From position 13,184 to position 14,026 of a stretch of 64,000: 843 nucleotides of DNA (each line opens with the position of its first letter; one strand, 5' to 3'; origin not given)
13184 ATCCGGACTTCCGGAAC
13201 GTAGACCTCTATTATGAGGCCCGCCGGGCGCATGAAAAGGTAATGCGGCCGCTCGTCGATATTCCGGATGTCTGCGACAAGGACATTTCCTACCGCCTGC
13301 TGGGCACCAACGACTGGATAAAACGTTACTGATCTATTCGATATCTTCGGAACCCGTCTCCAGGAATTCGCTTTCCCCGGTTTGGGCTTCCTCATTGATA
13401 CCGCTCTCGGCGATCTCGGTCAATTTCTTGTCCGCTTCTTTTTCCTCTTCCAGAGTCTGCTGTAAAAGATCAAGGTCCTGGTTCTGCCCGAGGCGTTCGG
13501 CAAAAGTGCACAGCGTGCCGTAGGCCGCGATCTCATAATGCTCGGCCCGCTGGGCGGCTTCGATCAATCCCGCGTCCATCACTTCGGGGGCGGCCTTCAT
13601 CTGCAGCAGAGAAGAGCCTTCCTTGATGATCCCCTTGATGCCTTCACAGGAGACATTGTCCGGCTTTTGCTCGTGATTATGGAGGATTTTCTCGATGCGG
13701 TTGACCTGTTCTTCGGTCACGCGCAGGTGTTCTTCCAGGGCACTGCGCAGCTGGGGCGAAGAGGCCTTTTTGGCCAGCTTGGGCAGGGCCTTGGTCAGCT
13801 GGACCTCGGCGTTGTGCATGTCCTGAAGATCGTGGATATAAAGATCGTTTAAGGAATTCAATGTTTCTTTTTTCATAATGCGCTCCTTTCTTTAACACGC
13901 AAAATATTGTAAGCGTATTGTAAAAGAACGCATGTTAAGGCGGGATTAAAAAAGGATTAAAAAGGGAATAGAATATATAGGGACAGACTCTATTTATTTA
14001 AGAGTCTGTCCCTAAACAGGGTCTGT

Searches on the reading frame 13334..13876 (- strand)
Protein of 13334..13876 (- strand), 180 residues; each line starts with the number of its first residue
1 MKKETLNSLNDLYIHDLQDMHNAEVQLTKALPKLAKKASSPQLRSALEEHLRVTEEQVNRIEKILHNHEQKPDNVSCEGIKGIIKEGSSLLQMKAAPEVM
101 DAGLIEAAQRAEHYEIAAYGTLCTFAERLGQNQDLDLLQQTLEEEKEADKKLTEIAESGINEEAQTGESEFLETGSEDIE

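Call 12: find_encoding_contigs(protein=window:13334-13876:-, flank=10000, max_places=10)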
Protein window:13334-13876:- (180 aa): no gene with exactly this product is on record in the collection.

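Call 13: search_protein_families(library=pfam, proteins=[window:13334-13876:-])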
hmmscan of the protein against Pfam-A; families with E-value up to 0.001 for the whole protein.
window:13334-13876:- (180 aa): 2 families
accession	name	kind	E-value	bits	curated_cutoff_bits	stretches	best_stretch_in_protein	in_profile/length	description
PF05974.18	DUF892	-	3.6e-56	190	23.7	1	9-164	2-158/159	Domain of unknown function (DUF892)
PF09537.16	DUF2383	-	0.00041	20.9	30.8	1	14-119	3-105/111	Domain of unknown function (DUF2383)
